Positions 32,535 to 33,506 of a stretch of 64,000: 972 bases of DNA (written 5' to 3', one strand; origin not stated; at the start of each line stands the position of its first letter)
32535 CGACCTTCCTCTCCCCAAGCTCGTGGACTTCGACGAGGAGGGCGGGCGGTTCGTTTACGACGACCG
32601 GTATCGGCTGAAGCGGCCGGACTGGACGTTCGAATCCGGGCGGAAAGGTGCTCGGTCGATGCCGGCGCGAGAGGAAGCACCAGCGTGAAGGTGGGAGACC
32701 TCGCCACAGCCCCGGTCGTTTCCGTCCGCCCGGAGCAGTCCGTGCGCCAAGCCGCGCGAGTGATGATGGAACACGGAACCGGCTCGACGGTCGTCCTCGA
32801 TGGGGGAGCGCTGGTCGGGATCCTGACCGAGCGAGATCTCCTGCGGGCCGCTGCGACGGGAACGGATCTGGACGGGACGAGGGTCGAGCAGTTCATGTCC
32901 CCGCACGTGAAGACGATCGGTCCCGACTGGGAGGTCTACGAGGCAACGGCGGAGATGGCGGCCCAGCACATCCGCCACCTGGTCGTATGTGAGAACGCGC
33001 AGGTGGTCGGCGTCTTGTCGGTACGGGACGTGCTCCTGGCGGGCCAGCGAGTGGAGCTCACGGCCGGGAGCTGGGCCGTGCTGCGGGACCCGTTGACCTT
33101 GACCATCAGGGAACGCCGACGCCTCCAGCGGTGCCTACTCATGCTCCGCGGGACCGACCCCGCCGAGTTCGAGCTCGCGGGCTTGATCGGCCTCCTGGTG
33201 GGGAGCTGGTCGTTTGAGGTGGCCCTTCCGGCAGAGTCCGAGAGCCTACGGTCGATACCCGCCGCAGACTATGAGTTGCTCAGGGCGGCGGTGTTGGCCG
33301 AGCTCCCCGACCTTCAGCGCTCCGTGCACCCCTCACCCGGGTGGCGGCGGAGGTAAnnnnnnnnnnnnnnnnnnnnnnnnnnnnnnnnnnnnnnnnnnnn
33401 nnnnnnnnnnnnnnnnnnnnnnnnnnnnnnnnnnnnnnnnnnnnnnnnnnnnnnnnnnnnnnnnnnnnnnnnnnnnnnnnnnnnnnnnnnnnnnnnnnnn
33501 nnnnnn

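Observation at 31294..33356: Stand-alone NuoF-like flavoprotein and CBS-pair protein embedded between prk and rpe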

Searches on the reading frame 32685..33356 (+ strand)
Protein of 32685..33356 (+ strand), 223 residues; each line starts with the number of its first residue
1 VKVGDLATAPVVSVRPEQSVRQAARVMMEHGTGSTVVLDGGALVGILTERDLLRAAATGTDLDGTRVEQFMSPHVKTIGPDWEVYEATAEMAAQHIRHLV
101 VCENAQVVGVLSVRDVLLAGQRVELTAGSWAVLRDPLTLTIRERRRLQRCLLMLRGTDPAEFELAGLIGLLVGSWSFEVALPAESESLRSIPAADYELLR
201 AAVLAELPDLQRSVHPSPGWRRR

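Call 4: search_protein_families(library=pfam, proteins=[window:32685-33356:+])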
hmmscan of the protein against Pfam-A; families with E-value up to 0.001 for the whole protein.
window:32685-33356:+ (223 aa): 1 family
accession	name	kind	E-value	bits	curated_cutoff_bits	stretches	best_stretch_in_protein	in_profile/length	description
PF00571.33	CBS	-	2e-25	89.3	24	2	3-56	1-55/57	CBS domain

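Call 5: search_protein_families(library=ncbifam, proteins=[window:32685-33356:+])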
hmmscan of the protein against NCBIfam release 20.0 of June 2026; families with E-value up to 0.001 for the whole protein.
window:32685-33356:+ (223 aa): 14 families
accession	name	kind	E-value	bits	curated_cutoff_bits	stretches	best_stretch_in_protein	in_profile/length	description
TIGR00393.1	kpsF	subfamily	5.3e-11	42.6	203.7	1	5-111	159-267/268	KpsF/GutQ family sugar-phosphate isomerase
NF008141.0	PRK10892.1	equivalog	2.7e-10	40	505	1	11-120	216-326/328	arabinose-5-phosphate isomerase KdsD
NF041552.1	TF_PrdR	equivalog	7.1e-10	37.8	795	1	2-116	7-121/577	sigma-54 dependent transcriptional regulator PrdR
NF053704.1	TransRegCcpNBacil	equivalog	6e-09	35.6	260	1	1-106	75-182/208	transcriptional regulator CcpN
NF053603.1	HhpR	exception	3.2e-07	29.8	520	0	11-55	71-116/282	CBS domain-containing high hydrostatic pressure regulator HhpR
TIGR01302.1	IMP_dehydrog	equivalog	1.3e-06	27.6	481.5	1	11-117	90-197/450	IMP dehydrogenase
NF005869.0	PRK07807.1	equivalog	1.8e-06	27.3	549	1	6-117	94-201/479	GuaB1 family IMP dehydrogenase-related protein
TIGR01137.1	cysta_beta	equivalog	5.1e-06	25.4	510.25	1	2-117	339-453/457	cystathionine beta-synthase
NF053863.1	DS11_antiphage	equivalog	1.9e-05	23.9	260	1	5-116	77-188/305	CBS domain-containing anti-phage protein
NF002505.0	PRK01862.1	equivalog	2.7e-05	23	482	1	3-123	449-573/577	ClcB-like voltage-gated chloride channel protein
TIGR01303.1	IMP_DH_rel_1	equivalog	2.9e-05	23.2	562.75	1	10-119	97-201/475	GuaB1 family IMP dehydrogenase-related protein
NF041569.1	A-tRNAntase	equivalog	0.00014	20.2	1440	1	4-117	312-423/880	A-adding tRNA nucleotidyltransferase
NF011440.0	PRK14869.1-2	equivalog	0.00018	20.3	746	0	2-124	68-187/541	putative manganese-dependent inorganic diphosphatase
NF011443.0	PRK14869.1-5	equivalog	0.00019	20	335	0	2-54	70-123/546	putative manganese-dependent inorganic diphosphatase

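Call 24: list_cluster_members(proteins=[P0001, window:32685-33356:+, P0071, P0018])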
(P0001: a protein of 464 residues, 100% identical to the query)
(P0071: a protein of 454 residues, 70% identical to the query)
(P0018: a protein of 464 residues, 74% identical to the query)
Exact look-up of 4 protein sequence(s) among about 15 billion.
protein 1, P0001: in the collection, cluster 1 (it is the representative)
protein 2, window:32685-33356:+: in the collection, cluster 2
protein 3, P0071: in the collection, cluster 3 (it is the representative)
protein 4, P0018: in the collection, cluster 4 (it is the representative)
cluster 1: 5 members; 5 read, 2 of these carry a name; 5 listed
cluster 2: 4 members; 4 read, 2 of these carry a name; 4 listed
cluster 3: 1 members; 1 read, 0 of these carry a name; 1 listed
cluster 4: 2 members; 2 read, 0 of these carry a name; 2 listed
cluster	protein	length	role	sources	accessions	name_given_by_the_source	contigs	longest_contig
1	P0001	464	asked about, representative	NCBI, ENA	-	-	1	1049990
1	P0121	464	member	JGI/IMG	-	NADH-quinone oxidoreductase subunit F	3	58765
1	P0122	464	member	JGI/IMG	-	NADH-quinone oxidoreductase subunit F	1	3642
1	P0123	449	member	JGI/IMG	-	-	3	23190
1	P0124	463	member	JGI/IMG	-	-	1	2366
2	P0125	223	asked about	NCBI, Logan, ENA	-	-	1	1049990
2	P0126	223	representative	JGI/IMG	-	CBS domain-containing protein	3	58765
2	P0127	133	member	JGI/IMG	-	hypothetical protein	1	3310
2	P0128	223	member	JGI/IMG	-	-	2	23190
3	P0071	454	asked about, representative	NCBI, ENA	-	-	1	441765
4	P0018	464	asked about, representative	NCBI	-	-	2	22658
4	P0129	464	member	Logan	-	-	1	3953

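Call 25: find_homologous_proteins(query=window:32685-33356:+, max_evalue=0.00001)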
Query window:32685-33356:+ (223 aa): 1116 proteins with E <= 0.00001 among 8000 candidates; the best 120 are listed.
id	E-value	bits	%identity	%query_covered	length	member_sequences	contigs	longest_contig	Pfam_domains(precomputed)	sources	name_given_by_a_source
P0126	1.8e-135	467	98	100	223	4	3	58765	PF00571.34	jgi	jgi:CBS domain-containing protein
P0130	2.6e-130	450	95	100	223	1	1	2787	PF00571.34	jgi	jgi:CBS domain-containing protein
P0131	9.4e-130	448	94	100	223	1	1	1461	PF00571.34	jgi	jgi:CBS domain-containing protein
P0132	1.6e-127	441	92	100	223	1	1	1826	PF00571.34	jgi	jgi:CBS domain-containing protein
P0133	3.0e-127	440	94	100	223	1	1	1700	PF00571.34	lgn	-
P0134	2.9e-119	414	88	100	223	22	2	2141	PF00571.34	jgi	jgi:CBS domain-containing protein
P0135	4.8e-118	410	87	100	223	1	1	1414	PF00571.34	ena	-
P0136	4.6e-117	407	87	100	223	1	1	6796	PF00571.34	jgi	jgi:CBS domain-containing protein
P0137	5.7e-117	407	86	100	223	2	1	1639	PF00571.34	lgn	-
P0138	7.8e-117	406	87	100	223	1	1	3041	PF00571.34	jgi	jgi:CBS domain-containing protein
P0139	1.1e-116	406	85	100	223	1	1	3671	PF00571.34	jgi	jgi:CBS domain-containing protein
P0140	1.5e-113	395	83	100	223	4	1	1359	PF00571.34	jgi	jgi:CBS domain-containing protein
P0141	5.8e-113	394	84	100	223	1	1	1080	PF00571.34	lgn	-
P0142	8.7e-113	393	83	100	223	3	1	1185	PF00571.34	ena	-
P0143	8.9e-112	390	83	100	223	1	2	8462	PF00571.34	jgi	jgi:CBS domain-containing protein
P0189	3.9e-85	303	68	100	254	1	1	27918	PF00571.34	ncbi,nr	ncbi:MAG TPA: CBS domain-containing protein [Nitriliruptorales bacterium]|nr:CBS domain-containing p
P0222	2.0e-78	281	62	100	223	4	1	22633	PF00571.34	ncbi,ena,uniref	ncbi:cyclic nucleotide-binding/CBS domain-containing protein [Actinophytocola sp.]|uniref:CBS domain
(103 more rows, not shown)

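Call 27: find_related_loci(query=A2, collection=metagenome_contigs, flank=7000)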
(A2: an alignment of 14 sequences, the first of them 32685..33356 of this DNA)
Query A2 (223 aa) in metagenome_contigs; peptide patterns used: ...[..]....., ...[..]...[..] (x = any residue, [..] = any of these).
127 stretches matched a pattern; 33 encode a relative of the query (tblastn E <= 1e-3); 33 distinct loci.
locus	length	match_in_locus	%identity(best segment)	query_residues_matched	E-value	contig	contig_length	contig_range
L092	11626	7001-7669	85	1-223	1e-116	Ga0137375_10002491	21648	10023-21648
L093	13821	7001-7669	85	1-223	1e-116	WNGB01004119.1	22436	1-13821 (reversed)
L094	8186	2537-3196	81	1-220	8e-114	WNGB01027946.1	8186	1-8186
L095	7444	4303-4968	74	1-223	8e-106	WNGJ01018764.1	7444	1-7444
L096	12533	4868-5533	74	1-223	2e-103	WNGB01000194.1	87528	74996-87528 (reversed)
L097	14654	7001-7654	74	5-223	2e-102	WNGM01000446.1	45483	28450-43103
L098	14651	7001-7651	73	6-223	1e-100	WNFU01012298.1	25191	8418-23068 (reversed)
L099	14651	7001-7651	73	6-223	4e-100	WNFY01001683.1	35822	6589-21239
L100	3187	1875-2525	72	6-223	2e-101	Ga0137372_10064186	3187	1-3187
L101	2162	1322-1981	70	1-220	2e-101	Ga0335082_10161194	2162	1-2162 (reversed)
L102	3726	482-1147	70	1-223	1e-97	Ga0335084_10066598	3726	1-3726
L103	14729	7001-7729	58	1-223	2e-87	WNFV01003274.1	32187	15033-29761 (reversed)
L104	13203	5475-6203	58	1-223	2e-87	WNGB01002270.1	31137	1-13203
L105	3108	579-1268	61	1-223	5e-88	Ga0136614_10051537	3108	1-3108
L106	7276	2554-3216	56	1-223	2e-80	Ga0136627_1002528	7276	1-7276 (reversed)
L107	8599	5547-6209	56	1-223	2e-80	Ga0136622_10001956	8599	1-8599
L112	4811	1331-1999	57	1-223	9e-77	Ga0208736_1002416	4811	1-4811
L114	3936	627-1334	57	1-223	5e-76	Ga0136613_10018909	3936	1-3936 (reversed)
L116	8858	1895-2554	59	1-220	4e-74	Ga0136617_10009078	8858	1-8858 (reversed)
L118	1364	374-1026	59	1-223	2e-57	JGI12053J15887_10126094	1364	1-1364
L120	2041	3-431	60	85-218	8e-48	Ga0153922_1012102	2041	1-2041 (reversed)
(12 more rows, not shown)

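Call 39: search_protein_families(library=pfam, proteins=[L107:344-1630:-, L107:1627-2013:-, L107:2017-3009:-, L107:3254-4210:+, L107:5547-6275:+, L107:6272-7300:+, L107:7643-8167:+, L116:2607-3827:-, L116:3824-4507:-, L116:4511-5791:-], max_evalue=0.0001)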
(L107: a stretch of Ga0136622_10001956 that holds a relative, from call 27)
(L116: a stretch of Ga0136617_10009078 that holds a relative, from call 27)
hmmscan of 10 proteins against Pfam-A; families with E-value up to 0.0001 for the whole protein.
L107:344-1630:- (428 aa): 6 families
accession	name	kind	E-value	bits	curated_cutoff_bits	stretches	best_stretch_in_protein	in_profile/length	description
PF13185.12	GAF_2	-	2.6e-24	86.4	28.6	1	48-189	2-136/136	GAF domain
PF01590.32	GAF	-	1.4e-20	74.6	22.4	1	49-188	1-133/133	GAF domain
PF07730.19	HisKA_3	-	6.5e-18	65.5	24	1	218-285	1-68/68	Histidine kinase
PF13492.12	GAF_3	-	1.9e-16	61.1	27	1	49-190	1-129/129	GAF domain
PF02518.31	HATPase_c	-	2.1e-13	51.1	26.4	1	323-418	3-110/111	Histidine kinase-, DNA gyrase B-, and HSP90-like ATPase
PF13581.12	HATPase_c_2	-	8.8e-05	22.9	27.4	0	329-385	35-102/127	Histidine kinase-like ATPase domain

L107:1627-2013:- (128 aa): 1 family
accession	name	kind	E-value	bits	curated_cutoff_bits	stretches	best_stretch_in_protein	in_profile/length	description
PF00571.33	CBS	-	3.6e-33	114.1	24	2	4-58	1-56/57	CBS domain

L107:2017-3009:- (330 aa): 1 family
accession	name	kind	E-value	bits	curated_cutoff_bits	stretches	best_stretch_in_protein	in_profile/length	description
PF00485.24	PRK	-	4.1e-39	134.9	22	1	30-203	2-188/196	Phosphoribulokinase / Uridine kinase family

L107:3254-4210:+ (318 aa): 1 family
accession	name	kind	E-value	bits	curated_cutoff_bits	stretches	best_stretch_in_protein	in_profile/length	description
PF03320.18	FBPase_glpX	-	1.1e-122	409.2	27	1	3-310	1-307/307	Bacterial fructose-1,6-bisphosphatase, glpX-encoded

L107:5547-6275:+ (242 aa): 1 family
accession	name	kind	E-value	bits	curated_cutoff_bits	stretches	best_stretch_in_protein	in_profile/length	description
PF00571.33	CBS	-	1.3e-25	89.9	24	2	67-119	1-54/57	CBS domain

L107:6272-7300:+ (342 aa): 1 family
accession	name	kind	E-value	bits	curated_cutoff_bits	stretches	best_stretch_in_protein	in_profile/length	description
PF00274.25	Glycolytic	-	5.3e-124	414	22.2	1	5-340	1-338/349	Fructose-bisphosphate aldolase class-I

L107:7643-8167:+ (174 aa): 1 family
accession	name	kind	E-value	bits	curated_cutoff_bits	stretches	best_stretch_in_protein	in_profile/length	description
PF00072.30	Response_reg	-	7.2e-17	62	30.2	1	38-148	1-111/111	Response regulator receiver domain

L116:2607-3827:- (406 aa): 5 families
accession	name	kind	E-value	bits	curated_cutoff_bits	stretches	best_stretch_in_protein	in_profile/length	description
PF13185.12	GAF_2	-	4.4e-15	56.5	28.6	1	52-178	16-135/136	GAF domain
PF07730.19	HisKA_3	-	1.5e-14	54.7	24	1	208-275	1-68/68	Histidine kinase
PF01590.32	GAF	-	7.1e-13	49.7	22.4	1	43-177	5-132/133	GAF domain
PF02518.31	HATPase_c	-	3.6e-12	47.1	26.4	1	310-403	3-110/111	Histidine kinase-, DNA gyrase B-, and HSP90-like ATPase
PF13492.12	GAF_3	-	7.8e-12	46.2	27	1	43-179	5-128/129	GAF domain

L116:3824-4507:- (227 aa): 2 families
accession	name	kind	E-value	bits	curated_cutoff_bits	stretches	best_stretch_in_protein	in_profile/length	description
PF00072.30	Response_reg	-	4.8e-22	78.7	30.2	1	16-128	1-110/111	Response regulator receiver domain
PF00196.25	GerE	-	2.7e-16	59.4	23.5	1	165-220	2-57/57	Bacterial regulatory proteins, luxR family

L116:4511-5791:- (426 aa): 3 families
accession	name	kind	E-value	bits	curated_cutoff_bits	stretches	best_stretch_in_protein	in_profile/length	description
PF00004.35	AAA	-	3.6e-16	60.2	21.2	1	199-330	2-130/131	ATPase family associated with various cellular activities (AAA)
PF17866.7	AAA_lid_6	-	9.9e-16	58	24.3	1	354-414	1-60/60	AAA lid domain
PF07728.20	AAA_5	-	6.5e-06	26.6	22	1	200-266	4-74/139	AAA domain (dynein-related subfamily)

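Call 54: predict_structure(alignment_id=A3)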
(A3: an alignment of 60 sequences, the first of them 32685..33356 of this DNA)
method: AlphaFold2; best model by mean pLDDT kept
length: 223 residues; sequences in the alignment: 60
mean_pLDDT: 86.9   pTM: 0.66
mean pLDDT of the five models: 86.9, 86.1, 85.0, 83.2, 82.1
residues with pLDDT >= 90: 103; 70-90: 104; 50-70: 10; < 50: 6
segments of 3 or more residues with pLDDT < 50: 218-223
pLDDT, mean of each block of 10 residues (from residue 1): 78 95 95 92 94 95 97 93 91 91 92 81 86 83 87 75 87 86 84 93 88 62 43
secondary structure, 60 per line:
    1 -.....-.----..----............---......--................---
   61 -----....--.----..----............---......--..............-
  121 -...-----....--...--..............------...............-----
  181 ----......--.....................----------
elements in order: H3-6 H20-30 E34-39 E42-48 H49-57 H84-94 E98-103 E106-112 H113-119 E122-124 E130-133 H141-154 H161-171 E172-175 H185-190 H193-213

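Call 57: fold_search(model_id=the predicted structure, library=pdb)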
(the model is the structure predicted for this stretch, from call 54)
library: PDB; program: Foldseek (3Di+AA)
matches with E <= 10: 525; with E <= 0.001: 435
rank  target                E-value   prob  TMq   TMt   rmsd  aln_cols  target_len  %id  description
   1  2ef7_A                6.6e-13  1.00  0.46  0.75   2.4       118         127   36  Crystal structure of ST2348, a hypothetical protein with CBS domains from Sulfolobus tokodaii strain7 (released 2007-08-21)
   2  2ef7_B                1.4e-12  1.00  0.49  0.84   1.7       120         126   36  Crystal structure of ST2348, a hypothetical protein with CBS domains from Sulfolobus tokodaii strain7 (released 2007-08-21)
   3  4fry_A                9.1e-12  1.00  0.51  0.81   1.9       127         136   28  The structure of a putative signal-transduction protein with CBS domains from Burkholderia ambifaria MC40-6 (released 2012-07-11)
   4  2yzi_B                1.0e-11  1.00  0.50  0.78   2.4       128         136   32  Crystal structure of uncharacterized conserved protein from Pyrococcus horikoshii (released 2007-11-06)
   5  4fry_B                1.5e-11  1.00  0.51  0.80   1.9       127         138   28  The structure of a putative signal-transduction protein with CBS domains from Burkholderia ambifaria MC40-6 (released 2012-07-11)
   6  2rc3_C                1.7e-11  1.00  0.50  0.85   1.8       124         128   28  Crystal structure of CBS domain, NE2398 (released 2007-10-02)
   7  2rc3_A                2.2e-11  1.00  0.50  0.86   1.8       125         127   30  Crystal structure of CBS domain, NE2398 (released 2007-10-02)
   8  2rc3_B                2.2e-11  1.00  0.50  0.85   1.7       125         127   29  Crystal structure of CBS domain, NE2398 (released 2007-10-02)
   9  2yzi_A                3.4e-11  1.00  0.52  0.84   2.2       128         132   32  Crystal structure of uncharacterized conserved protein from Pyrococcus horikoshii (released 2007-11-06)
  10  1pbj                  5.0e-11  1.00  0.47  0.82   2.3       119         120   33  CBS domain protein (released 2003-12-16)
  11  3k2v_A                5.3e-11  1.00  0.47  0.77   2.3       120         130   24  Structure of the CBS pair of a putative D-arabinose 5-phosphate isomerase from Klebsiella pneumoniae subsp. pneumoniae (released 2009-12-22)
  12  5npl_A                8.7e-11  1.00  0.50  0.61  14.8       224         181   19  Crystal structure of hexameric CBS-CP12 protein from bloom-forming cyanobacteria, Yb-derivative at 2.8 A resolution (released 2018-05-30)
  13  5nmu_B                9.3e-11  1.00  0.50  0.63  14.8       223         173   19  Structure of hexameric CBS-CP12 protein from bloom-forming cyanobacteria (released 2018-05-16)
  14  9s52_B                9.9e-11  1.00  0.49  0.54  10.8       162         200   22  AcuB from Geobacillus stearothermophilus with AMP (released 2026-02-25)
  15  3fhm_B                1.1e-10  1.00  0.49  0.83   1.9       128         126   30  Crystal structure of the CBS-domain containing protein ATU1752 from Agrobacterium tumefaciens (released 2009-01-13)
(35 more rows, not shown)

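Call 67: find_encoding_contigs(protein=window:32685-33356:+, flank=2000, max_places=3)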
Protein window:32685-33356:+ (223 aa): 1 contig read that carries it; 1 place shown.
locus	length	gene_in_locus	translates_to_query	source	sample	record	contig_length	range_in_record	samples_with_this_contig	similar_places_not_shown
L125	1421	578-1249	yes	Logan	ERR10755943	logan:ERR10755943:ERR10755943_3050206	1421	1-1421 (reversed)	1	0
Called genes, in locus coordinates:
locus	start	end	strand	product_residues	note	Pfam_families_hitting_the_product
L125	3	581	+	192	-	?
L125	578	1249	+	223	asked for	PF00571:CBS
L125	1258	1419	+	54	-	?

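Call 68: find_encoding_contigs(protein=P0222, flank=9000, max_places=1)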
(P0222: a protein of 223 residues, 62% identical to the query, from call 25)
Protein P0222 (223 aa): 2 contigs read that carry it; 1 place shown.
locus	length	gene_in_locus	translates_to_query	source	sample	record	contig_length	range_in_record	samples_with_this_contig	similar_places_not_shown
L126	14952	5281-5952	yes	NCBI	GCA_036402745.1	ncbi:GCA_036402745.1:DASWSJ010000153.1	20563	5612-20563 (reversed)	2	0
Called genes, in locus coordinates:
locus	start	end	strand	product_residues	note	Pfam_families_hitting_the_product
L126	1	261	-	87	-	PF00420:Oxidored_q2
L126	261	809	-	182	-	PF00499:Oxidored_q3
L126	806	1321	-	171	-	PF14697:Fer4_21 (faint), PF12797:Fer4_2 (faint), PF13237:Fer4_10 (faint), PF12838:Fer4_7, PF13187:Fer4_9 (weak), PF13484:Fer4_16 (weak), PF00037:Fer4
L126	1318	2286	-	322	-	PF00146:NADHdh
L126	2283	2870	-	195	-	PF00329:Complex1_30kDa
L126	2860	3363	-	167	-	PF01058:Oxidored_q6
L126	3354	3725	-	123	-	PF00507:Oxidored_q4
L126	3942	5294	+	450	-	PF01512:Complex1_51K, PF10589:NADH_4Fe-4S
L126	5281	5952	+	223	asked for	PF00571:CBS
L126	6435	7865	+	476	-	PF02788:RuBisCO_large_N, PF00016:RuBisCO_large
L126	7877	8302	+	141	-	PF00101:RuBisCO_small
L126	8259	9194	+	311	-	PF13401:AAA_22 (faint), PF00004:AAA, PF17866:AAA_lid_6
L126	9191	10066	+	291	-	PF00126:HTH_1, PF03466:LysR_substrate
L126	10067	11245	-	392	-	PF01590:GAF, PF13185:GAF_2, PF13492:GAF_3, PF07730:HisKA_3, PF02518:HATPase_c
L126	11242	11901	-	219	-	PF00072:Response_reg, PF00196:GerE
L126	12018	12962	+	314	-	PF00485:PRK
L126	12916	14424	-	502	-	PF00083:Sugar_tr, PF07690:MFS_1, PF12832:MFS_1_like (faint), PF07690:MFS_1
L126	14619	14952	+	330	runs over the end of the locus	PF00248:Aldo_ket_red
